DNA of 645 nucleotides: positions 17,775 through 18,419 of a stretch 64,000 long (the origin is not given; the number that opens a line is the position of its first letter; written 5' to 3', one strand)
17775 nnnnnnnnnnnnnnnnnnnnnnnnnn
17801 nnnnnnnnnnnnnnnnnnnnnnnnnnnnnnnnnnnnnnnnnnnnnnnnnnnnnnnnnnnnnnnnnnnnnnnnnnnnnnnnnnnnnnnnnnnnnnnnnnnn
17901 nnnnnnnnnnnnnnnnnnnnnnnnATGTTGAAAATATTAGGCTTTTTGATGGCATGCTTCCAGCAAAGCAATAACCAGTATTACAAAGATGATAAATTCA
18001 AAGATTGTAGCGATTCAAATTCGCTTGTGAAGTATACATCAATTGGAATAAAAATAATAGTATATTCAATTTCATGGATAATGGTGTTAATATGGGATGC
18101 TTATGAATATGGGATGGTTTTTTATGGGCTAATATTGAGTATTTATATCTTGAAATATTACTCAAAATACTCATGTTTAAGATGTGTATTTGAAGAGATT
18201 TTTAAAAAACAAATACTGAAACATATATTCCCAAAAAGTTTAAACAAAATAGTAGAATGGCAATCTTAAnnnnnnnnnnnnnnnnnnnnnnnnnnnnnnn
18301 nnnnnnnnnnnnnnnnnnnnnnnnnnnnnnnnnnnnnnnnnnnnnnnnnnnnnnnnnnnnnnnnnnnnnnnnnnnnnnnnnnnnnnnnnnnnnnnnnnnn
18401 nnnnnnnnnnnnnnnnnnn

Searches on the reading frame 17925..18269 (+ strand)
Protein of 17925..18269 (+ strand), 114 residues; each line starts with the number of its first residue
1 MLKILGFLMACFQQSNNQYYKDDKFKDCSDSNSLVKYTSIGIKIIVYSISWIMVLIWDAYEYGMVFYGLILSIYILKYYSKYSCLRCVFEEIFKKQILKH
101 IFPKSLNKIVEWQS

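Call 24: search_protein_families(library=pfam, proteins=[window:17925-18269:+], max_evalue=0.1)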
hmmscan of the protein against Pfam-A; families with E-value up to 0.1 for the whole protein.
window:17925-18269:+ (114 aa): 0 families
